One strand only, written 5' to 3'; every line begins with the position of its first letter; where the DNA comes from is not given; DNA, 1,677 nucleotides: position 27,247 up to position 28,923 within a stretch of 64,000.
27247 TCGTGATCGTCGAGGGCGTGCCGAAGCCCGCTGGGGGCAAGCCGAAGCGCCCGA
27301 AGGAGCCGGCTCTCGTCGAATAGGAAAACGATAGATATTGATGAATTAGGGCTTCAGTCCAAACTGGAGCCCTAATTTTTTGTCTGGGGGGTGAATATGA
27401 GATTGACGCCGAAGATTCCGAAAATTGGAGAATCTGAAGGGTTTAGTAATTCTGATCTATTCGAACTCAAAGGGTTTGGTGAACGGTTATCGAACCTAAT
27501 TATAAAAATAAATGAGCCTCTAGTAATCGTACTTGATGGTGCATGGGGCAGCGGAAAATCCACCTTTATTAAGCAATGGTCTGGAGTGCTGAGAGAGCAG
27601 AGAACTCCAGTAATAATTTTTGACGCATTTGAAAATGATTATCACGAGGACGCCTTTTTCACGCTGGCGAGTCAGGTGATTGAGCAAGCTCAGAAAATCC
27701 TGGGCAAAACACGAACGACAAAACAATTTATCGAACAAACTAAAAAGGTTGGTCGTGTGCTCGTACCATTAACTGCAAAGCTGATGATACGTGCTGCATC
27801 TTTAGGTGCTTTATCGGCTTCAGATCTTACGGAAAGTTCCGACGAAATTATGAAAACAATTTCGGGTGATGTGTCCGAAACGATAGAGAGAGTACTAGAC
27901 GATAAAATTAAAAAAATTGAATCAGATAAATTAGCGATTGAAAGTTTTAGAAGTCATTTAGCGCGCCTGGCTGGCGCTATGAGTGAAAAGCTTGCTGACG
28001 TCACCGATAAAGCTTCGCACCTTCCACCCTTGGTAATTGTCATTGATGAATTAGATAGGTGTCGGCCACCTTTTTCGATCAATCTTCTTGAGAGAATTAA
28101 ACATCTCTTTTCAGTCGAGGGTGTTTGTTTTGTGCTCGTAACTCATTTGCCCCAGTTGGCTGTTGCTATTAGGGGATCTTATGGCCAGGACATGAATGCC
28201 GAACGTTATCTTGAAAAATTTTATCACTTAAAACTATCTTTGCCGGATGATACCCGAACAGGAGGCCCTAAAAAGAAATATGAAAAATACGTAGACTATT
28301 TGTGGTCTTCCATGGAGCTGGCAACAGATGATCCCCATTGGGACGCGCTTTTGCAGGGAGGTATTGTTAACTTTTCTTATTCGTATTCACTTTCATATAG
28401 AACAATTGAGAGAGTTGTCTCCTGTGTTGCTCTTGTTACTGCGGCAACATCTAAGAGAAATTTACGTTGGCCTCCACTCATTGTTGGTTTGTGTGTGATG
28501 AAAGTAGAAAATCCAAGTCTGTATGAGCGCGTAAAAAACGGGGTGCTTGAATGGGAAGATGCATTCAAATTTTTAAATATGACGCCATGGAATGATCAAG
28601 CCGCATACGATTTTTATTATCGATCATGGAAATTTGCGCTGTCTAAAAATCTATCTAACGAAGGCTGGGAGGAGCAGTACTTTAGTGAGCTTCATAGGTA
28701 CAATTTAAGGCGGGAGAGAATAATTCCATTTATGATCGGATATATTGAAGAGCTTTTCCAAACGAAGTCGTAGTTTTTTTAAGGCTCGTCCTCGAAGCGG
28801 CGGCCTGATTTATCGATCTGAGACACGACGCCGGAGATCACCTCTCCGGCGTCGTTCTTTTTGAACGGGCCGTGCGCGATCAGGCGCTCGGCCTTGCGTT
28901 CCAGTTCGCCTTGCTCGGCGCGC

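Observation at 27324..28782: Sharply bounded AT-rich islet encoding a lone soluble KAP-family NTPase, inserted between clpA and a convergent DUF482 gene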

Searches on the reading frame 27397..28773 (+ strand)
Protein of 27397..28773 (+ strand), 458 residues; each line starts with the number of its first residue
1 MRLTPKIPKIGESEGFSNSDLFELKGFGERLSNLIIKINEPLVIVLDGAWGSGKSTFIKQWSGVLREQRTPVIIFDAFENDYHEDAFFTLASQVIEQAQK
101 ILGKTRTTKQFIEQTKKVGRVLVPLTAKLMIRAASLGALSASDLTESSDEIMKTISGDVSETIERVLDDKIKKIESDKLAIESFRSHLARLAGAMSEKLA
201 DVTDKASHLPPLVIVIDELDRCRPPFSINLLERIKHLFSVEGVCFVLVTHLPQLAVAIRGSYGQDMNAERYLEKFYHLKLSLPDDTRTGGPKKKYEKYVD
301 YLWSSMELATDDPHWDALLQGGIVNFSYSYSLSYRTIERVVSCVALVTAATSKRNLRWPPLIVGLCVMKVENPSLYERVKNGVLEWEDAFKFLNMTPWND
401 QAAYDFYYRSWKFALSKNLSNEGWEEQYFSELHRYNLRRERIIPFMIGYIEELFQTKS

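Call 4: search_protein_families(library=pfam, proteins=[window:27397-28773:+], max_evalue=0.01)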
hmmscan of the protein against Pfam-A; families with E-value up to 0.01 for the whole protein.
window:27397-28773:+ (458 aa): 8 families
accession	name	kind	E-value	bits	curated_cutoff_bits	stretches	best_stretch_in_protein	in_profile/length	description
PF07693.20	KAP_NTPase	-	2.4e-35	122.7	20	1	29-345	6-287/293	KAP family P-loop domain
PF13401.12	AAA_22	-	2.5e-07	31.5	27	1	103-248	17-121/130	AAA domain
PF13191.12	AAA_16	-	2.6e-05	25.2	32.6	1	39-224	22-146/167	AAA ATPase domain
PF01637.24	ATPase_2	-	3.5e-05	24.2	33.2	1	39-223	18-123/225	ATPase domain predominantly from Archaea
PF24883.2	NPHP3_N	-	7.7e-05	23.4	24.8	0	149-242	69-154/164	Nephrocystin 3, N-terminal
PF13245.12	AAA_19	-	8.2e-05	23.2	25.1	0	103-235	23-115/134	AAA domain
PF00004.35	AAA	-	0.0012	19.8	21.2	0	183-224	37-71/131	ATPase family associated with various cellular activities (AAA)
PF00503.26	G-alpha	-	0.0042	16.7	48.8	1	42-170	22-123/333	G-protein alpha subunit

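Call 5: search_protein_families(library=padloc, proteins=[window:27397-28773:+], max_evalue=1)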
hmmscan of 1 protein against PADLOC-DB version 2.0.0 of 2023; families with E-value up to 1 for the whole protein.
window:27397-28773:+ (458 aa): 14 families
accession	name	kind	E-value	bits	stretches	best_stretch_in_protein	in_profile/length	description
PDLC04959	PDC-S20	-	7.7e-79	264.4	1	1-417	1-395/464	-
PDLC04956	PDC-S20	-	2.4e-55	186.8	1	15-413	7-390/450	-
PDLC04957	PDC-S20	-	2.4e-25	87.9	1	29-302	15-275/446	-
PDLC04958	PDC-S20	-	1.5e-22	78.6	1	42-284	29-256/458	-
PDLC02209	QatA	-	1.2e-14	51.9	1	26-319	17-313/646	-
PDLC02361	PifA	-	5.2e-12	43.2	1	19-383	16-350/720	PifA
PDLC02210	QatA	-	1.7e-10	38.1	1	41-249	32-242/593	-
PDLC04140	mad8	-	5.9e-09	33.9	1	26-258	12-241/314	mads_8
PDLC05029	PDC-S49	-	0.003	14.4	1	44-65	26-47/619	-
PDLC02159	Avs1b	-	0.004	12.5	1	19-62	201-243/1924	-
PDLC05031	PDC-S49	-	0.0049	13.7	1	44-69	27-52/624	-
PDLC04135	mad3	-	0.014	13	1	31-69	13-50/374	mads_3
PDLC00284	PtuA1|PtuA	-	0.022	11.6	0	213-256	394-436/545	AAA ATPase domain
PDLC04787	PDC-S01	-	0.025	11.4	1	32-85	18-73/412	-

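Call 6: search_protein_families(library=ncbifam, proteins=[window:27397-28773:+], max_evalue=0.01)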
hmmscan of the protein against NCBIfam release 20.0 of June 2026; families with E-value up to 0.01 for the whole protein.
window:27397-28773:+ (458 aa): 11 families
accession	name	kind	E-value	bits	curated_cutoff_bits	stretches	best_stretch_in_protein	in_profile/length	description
NF041923.1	QatA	equivalog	1.3e-17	63.8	600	1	23-328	14-321/628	Qat anti-phage system ATPase QatA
TIGR04520.1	ECF_ATPase_1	equivalog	0.00029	20.4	315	1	31-77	18-64/269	energy-coupling factor transporter ATPase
TIGR01166.1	cbiO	subfamily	0.0003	20.3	211.8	1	31-94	8-70/190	cobalt ABC transporter, ATP-binding protein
TIGR04521.1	ECF_ATPase_2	equivalog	0.00069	18.8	330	1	31-77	21-67/279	energy-coupling factor transporter ATPase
TIGR03740.1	galliderm_ABC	subfamily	0.00084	19.1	309.75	0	31-77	16-61/223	lantibiotic protection ABC transporter ATP-binding subunit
TIGR00235.1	udk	equivalog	0.0015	18.2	220.3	0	41-86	6-51/207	uridine kinase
NF005807.0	PRK07667.1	equivalog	0.0021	17.6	221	1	38-76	13-52/193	kinase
NF040873.1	AztA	equivalog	0.0044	16.6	220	1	31-68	8-45/191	zinc ABC transporter ATP-binding protein AztA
NF010158.0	PRK13637.1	equivalog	0.0055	15.8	390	0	31-75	23-67/287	energy-coupling factor transporter ATPase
NF010159.0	PRK13638.1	equivalog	0.0073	15.7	489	0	34-96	20-81/271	energy-coupling factor ABC transporter ATP-binding protein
NF002981.0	PRK03695.1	equivalog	0.0093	15.3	281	0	28-68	13-53/253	vitamin B12 ABC transporter ATP-binding protein BtuD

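Call 7: find_homologous_proteins(query=window:27397-28773:+)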
Query window:27397-28773:+ (458 aa): 854 proteins with E <= 0.001 among 8000 candidates; the best 120 are listed.
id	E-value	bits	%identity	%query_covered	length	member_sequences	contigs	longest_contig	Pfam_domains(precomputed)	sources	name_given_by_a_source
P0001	0.0e+0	1036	100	100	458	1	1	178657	PF07693.21,PF13401.13,PF13191.13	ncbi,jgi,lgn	ncbi:MAG TPA: P-loop NTPase fold protein [Alphaproteobacteria bacterium]|jgi:energy-coupling factor 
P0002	1.2e-131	458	47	98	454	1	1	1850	PF07693.21,PF13401.13,PF13191.13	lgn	-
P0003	2.9e-126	440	45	99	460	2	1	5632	PF07693.21,PF13401.13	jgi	jgi:KAP family P-loop domain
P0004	6.9e-121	422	46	99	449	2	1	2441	PF07693.21,PF13401.13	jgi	jgi:energy-coupling factor transporter ATP-binding protein EcfA2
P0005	6.4e-120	419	45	97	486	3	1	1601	PF07693.21,PF13401.13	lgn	-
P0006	4.0e-119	416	46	99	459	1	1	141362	PF07693.21,PF13401.13,PF13191.13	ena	-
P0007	1.8e-118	414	43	99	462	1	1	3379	PF07693.21,PF24883.3,PF13401.13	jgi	jgi:energy-coupling factor transporter ATP-binding protein EcfA2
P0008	1.3e-117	411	43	99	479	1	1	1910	PF07693.21,PF13401.13,PF13191.13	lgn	-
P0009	2.7e-113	397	43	99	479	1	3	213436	PF07693.21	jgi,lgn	jgi:hypothetical protein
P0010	6.0e-113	396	42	99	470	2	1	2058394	PF07693.21,PF13401.13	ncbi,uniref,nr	ncbi:KAP family P-loop NTPase fold protein [Azospirillum argentinense]|uniref:AAA+ ATPase domain-con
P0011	8.3e-113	396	43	99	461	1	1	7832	PF07693.21,PF24883.3,PF13401.13,PF13191.13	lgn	-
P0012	9.0e-111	389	43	99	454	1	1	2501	PF07693.21,PF13401.13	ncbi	-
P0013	3.1e-110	387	42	99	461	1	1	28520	PF07693.21,PF13191.13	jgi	jgi:energy-coupling factor transporter ATP-binding protein EcfA2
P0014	1.3e-109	385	44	92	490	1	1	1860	PF07693.21,PF13401.13,PF13191.13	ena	-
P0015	3.6e-109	384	41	99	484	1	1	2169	PF07693.21,PF13401.13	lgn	-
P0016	1.0e-108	382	42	95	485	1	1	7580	PF07693.21,PF13401.13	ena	-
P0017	1.1e-108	382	41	99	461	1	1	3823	PF07693.21,PF13401.13,PF13191.13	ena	-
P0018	5.6e-108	380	41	99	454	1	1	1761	PF07693.21,PF13191.13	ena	-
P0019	9.1e-108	379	41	99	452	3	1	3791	PF07693.21,PF13401.13,PF13191.13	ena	-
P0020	1.2e-107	379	41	99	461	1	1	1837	PF07693.21,PF25199.2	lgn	-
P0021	1.9e-107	378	41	99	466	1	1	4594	PF07693.21,PF13401.13,PF13191.13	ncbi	-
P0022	2.6e-106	374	41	99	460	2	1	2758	PF07693.21,PF13401.13,PF01637.25,PF13191.13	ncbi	-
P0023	3.0e-106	374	40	100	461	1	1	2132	PF07693.21,PF13401.13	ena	-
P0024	6.6e-106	373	41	99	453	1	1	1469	PF07693.21,PF13401.13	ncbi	-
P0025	1.0e-105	372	41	99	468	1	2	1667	PF07693.21,PF24883.3,PF01637.25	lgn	-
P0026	1.0e-105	372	38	98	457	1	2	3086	PF07693.21,PF13401.13,PF13191.13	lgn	-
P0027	7.6e-105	369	40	99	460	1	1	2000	PF07693.21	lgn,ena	-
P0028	1.2e-104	369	40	99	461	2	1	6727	PF07693.21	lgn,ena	-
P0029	2.1e-104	368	42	99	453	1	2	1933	PF07693.21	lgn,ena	-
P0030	1.1e-103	366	40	99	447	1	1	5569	PF07693.21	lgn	-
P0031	1.5e-103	365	41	99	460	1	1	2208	PF07693.21,PF13401.13,PF01637.25,PF13191.13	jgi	jgi:dephospho-CoA kinase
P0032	2.8e-103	364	40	99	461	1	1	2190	PF07693.21,PF13401.13,PF01637.25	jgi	jgi:energy-coupling factor transporter ATP-binding protein EcfA2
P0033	6.4e-103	363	40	100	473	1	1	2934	PF07693.21,PF24883.3,PF13401.13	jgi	jgi:hypothetical protein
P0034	1.5e-102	362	42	99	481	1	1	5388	PF07693.21,PF13401.13,PF13191.13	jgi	jgi:energy-coupling factor transporter ATP-binding protein EcfA2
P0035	2.4e-102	361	42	100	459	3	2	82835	PF07693.21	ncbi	-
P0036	6.2e-102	360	39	99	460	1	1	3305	PF07693.21,PF24883.3,PF13401.13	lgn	-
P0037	8.6e-102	359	39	99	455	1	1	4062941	PF07693.21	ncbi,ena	-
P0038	6.2e-101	356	39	99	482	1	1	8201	PF07693.21,PF13401.13,PF13191.13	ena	-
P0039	8.1e-101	356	43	91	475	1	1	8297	PF07693.21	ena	-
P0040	1.1e-100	356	38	100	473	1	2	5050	PF07693.21,PF24883.3,PF13401.13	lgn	-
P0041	1.6e-100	355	39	98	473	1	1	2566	PF07693.21,PF24883.3,PF13401.13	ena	-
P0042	9.2e-100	353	42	88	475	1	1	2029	PF07693.21,PF13401.13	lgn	-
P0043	1.1e-99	352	40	99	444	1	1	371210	PF07693.21,PF13401.13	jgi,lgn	jgi:energy-coupling factor transporter ATP-binding protein EcfA2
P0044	1.3e-99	352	41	92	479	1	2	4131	PF07693.21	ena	-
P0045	1.4e-99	352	39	100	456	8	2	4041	PF07693.21,PF13191.13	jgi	jgi:energy-coupling factor transporter ATP-binding protein EcfA2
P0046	1.6e-99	352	40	99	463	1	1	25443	PF07693.21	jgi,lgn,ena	-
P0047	2.2e-99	351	38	100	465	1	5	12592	PF07693.21,PF24883.3,PF13401.13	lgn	-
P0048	3.6e-99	351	39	100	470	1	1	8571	PF07693.21,PF24883.3,PF13401.13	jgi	jgi:hypothetical protein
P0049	6.0e-99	350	39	100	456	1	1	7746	PF07693.21,PF13401.13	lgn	-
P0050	6.6e-99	350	40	99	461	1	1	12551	PF07693.21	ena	-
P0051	4.8e-98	347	39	98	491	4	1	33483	PF07693.21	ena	-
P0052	4.9e-98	347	44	86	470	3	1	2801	PF07693.21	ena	-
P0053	2.2e-97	345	38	99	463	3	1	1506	PF07693.21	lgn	-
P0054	7.1e-97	343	39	99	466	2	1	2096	PF07693.21,PF01637.25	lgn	-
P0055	1.2e-96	342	39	99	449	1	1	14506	PF07693.21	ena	-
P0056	1.7e-96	342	42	86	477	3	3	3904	PF07693.21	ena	-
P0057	1.9e-96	342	38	99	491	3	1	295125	PF07693.21,PF13401.13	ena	-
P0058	9.5e-96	339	40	98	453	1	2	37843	PF07693.21,PF24883.3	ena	-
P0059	2.8e-95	338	37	99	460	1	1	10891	PF07693.21,PF24883.3,PF13401.13,PF13191.13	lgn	-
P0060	3.2e-95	338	39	92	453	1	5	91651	PF07693.21,PF13191.13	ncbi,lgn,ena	-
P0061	9.5e-95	336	41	86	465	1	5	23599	PF07693.21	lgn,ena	-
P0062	1.6e-94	335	42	86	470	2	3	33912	PF07693.21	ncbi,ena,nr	ncbi:MAG: P-loop NTPase fold protein [Hyphomicrobiales bacterium]|nr:P-loop NTPase fold protein [Hyp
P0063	1.6e-94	335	42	86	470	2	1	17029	PF07693.21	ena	-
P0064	1.6e-94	335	39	98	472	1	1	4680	PF07693.21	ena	-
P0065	2.9e-94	334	39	99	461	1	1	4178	PF00113.29,PF07693.21,PF13401.13,PF13191.13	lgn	-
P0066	5.0e-94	334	41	90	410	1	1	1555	PF07693.21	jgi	jgi:dephospho-CoA kinase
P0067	8.7e-94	333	38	95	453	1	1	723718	PF07693.21,PF24883.3,PF00004.36,PF13191.13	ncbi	-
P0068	1.4e-93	332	41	91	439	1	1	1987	PF07693.21,PF13401.13,PF13191.13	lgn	-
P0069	1.7e-93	332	38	93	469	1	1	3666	PF07693.21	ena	-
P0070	1.8e-93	332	40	90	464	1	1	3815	PF07693.21,PF13401.13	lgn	-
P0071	3.0e-93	331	39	100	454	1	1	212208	PF07693.21,PF13401.13,PF13191.13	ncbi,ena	-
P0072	1.1e-92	329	42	82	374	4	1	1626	PF07693.21,PF13401.13,PF13191.13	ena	-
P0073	1.1e-92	329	40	95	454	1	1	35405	PF07693.21,PF13401.13,PF13191.13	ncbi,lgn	ncbi:MAG: P-loop NTPase fold protein [Bacteroidota bacterium]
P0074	1.8e-92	329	37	99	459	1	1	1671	PF07693.21,PF13401.13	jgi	jgi:hypothetical protein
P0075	2.2e-92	328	37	99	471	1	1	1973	PF07693.21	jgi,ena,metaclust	metaclust:\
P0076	2.2e-92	328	42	86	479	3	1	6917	PF07693.21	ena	-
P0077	2.5e-92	328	35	99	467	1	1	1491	PF07693.21,PF13191.13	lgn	-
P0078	2.8e-92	328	40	86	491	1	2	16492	PF07693.21,PF13401.13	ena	-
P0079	3.5e-92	328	41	86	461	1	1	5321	PF07693.21,PF24883.3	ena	-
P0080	3.6e-92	328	38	99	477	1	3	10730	PF07693.21,PF13191.13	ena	-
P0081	6.0e-92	327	39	99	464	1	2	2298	PF07693.21,PF01637.25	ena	-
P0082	1.0e-91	326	42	86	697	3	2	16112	PF07693.21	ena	-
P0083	2.1e-91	325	41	86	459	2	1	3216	PF07693.21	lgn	-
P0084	2.2e-91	325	40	92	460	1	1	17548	PF07693.21,PF13401.13,PF13191.13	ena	-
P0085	2.4e-91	325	39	92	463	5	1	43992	PF07693.21,PF13401.13,PF13191.13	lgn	-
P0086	2.7e-91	325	39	99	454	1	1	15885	PF07693.21,PF13401.13,PF13191.13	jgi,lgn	-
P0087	5.2e-91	324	36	98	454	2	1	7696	PF07693.21,PF00004.36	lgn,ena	-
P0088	1.0e-90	323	39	99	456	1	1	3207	PF07693.21,PF13401.13,PF13191.13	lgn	-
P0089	1.9e-90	322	43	76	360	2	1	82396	PF07693.21,PF13401.13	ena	-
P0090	2.8e-90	321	39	96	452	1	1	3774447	PF07693.21,PF24883.3,PF13401.13,PF01637.25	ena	-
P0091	1.2e-89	319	38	90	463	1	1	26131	PF07693.21,PF24883.3,PF13401.13,PF01637.25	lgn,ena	-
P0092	1.2e-89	319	42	80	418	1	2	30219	PF07693.21,PF13401.13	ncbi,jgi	jgi:dephospho-CoA kinase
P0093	3.4e-89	318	40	86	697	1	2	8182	PF07693.21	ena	-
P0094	4.9e-89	317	40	86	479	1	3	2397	PF07693.21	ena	-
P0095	5.3e-89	317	40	96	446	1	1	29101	PF07693.21,PF24883.3,PF13401.13,PF01637.25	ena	-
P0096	6.4e-89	317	38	99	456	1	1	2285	PF07693.21,PF13401.13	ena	-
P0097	1.8e-88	315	39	86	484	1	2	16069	PF07693.21,PF13401.13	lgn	-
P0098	4.5e-88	314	38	99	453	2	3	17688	PF07693.21,PF01637.25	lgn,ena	-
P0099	5.6e-88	314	39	95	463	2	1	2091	PF07693.21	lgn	-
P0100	1.1e-87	313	38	86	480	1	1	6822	PF07693.21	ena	-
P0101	1.5e-87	312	44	78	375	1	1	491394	PF07693.21,PF24883.3,PF13401.13,PF13191.13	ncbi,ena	-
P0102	1.8e-87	312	38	99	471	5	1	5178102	PF07693.21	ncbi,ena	-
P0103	2.2e-87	312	36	99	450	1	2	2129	PF07693.21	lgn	-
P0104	4.5e-87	311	48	67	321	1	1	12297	PF07693.21,PF13401.13,PF13191.13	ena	-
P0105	5.4e-87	311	36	99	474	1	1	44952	PF07693.21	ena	-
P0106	7.4e-87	310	37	98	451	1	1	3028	PF07693.21,PF13401.13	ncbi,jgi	jgi:hypothetical protein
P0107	8.3e-87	310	40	87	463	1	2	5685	PF07693.21,PF24883.3,PF01637.25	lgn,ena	-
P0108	9.4e-87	310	37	99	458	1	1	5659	PF07693.21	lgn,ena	-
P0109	1.0e-86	310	37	92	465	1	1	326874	PF07693.21,PF05729.19,PF01637.25,PF13191.13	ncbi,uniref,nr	ncbi:KAP family P-loop NTPase fold protein [Nisaea sediminum]|uniref:KAP family P-loop NTPase fold p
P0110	1.6e-86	309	38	98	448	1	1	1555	PF07693.21,PF24883.3,PF13401.13,PF13191.13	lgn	-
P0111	1.7e-86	309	36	99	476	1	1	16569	PF07693.21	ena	-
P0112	3.3e-86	308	38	99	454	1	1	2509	PF07693.21,PF24883.3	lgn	-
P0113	1.8e-85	306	36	99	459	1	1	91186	PF07693.21,PF13401.13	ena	-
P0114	2.6e-85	305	37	99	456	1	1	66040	PF07693.21,PF13401.13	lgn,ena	-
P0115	7.8e-85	303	35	98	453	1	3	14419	PF07693.21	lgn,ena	-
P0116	9.0e-85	303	37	95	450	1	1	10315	PF07693.21,PF13604.13,PF24883.3,PF13401.13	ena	-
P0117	2.1e-84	302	38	96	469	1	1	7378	PF07693.21,PF13401.13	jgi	jgi:hypothetical protein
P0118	5.0e-84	301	38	99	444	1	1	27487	PF07693.21,PF24883.3,PF13401.13,PF13191.13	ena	-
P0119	1.2e-83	300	38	99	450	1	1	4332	PF07693.21,PF24883.3,PF00004.36,PF13401.13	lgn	-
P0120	1.4e-83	299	37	95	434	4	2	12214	PF07693.21,PF13401.13,PF13191.13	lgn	-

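Call 14: find_encoding_contigs(protein=window:27397-28773:+, flank=10000, max_places=4)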
Protein window:27397-28773:+ (458 aa): 2 contigs read that carry it; 2 places shown.
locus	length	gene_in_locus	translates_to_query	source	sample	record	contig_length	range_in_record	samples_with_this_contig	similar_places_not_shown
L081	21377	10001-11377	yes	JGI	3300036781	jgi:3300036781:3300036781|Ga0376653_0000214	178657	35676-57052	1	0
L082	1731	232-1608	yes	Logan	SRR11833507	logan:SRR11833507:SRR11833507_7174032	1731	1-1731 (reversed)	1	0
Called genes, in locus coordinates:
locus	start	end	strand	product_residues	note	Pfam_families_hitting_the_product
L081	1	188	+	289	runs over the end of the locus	PF00483:NTP_transferase, PF12804:NTP_transf_3 (faint)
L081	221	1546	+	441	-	PF03721:UDPG_MGDP_dh_N, PF03807:F420_oxidored (faint), PF00984:UDPG_MGDP_dh, PF03720:UDPG_MGDP_dh_C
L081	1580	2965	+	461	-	PF02878:PGM_PMM_I, PF02879:PGM_PMM_II, PF02880:PGM_PMM_III, PF00408:PGM_PMM_IV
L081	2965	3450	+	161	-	PF06094:GGACT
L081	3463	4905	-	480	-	PF13354:Beta-lactamase2, PF00768:Peptidase_S11, PF05036:SPOR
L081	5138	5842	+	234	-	-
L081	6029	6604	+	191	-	PF09361:Phasin_2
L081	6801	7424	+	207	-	PF02617:ClpS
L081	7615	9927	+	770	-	PF02861:Clp_N, PF13191:AAA_16 (faint), PF00004:AAA, PF17871:AAA_lid_9, PF00004:AAA, PF07724:AAA_2, PF07728:AAA_5, PF10431:ClpB_D2-small, +7 more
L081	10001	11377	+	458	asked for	PF07693:KAP_NTPase, PF13191:AAA_16 (faint), PF13401:AAA_22 (faint)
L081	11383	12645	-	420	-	PF04339:FemAB_like, PF13480:Acetyltransf_6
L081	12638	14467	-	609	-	PF00999:Na_H_Exchanger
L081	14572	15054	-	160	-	PF14588:YjgF_endoribonc, PF01042:Ribonuc_L-PSP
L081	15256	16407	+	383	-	PF25917:BSH_RND, PF25973:BSH_CzcB (faint), PF25876:HH_MFP_RND, PF25994:HH_AprE (weak), PF25944:Beta-barrel_RND, PF25967:RND-MFP_C, PF25975:CzcB_C (weak), PF25989:YknX_C, +1 more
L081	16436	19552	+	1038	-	PF00873:ACR_tran, PF03176:MMPL (weak), PF02355:SecD_SecF_C (weak)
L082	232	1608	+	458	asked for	PF07693:KAP_NTPase, PF13191:AAA_16 (faint), PF13401:AAA_22 (faint)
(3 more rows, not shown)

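Call 22: find_encoding_contigs(protein=P0010, flank=8000, max_places=1)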
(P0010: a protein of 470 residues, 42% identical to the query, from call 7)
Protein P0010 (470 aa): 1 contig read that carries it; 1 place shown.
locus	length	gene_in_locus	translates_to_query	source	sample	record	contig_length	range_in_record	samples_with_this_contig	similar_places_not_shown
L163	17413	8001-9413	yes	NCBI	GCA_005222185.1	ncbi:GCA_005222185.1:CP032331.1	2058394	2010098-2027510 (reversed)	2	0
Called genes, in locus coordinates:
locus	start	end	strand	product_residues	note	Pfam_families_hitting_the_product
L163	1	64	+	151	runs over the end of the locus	-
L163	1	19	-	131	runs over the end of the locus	-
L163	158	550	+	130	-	PF01527:HTH_Tnp_1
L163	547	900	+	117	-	PF05717:TnpB_IS66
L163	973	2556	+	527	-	PF13007:LZ_Tnp_IS66, PF13005:zf-IS66, PF03050:DDE_Tnp_IS66, PF13817:DDE_Tnp_IS66_C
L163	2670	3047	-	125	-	-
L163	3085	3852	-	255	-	-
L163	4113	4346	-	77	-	-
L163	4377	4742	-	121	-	-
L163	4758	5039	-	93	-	-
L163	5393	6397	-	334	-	PF13676:TIR_2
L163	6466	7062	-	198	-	-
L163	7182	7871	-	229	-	PF00239:Resolvase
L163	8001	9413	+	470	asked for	PF07693:KAP_NTPase, PF13401:AAA_22 (faint)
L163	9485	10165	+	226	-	-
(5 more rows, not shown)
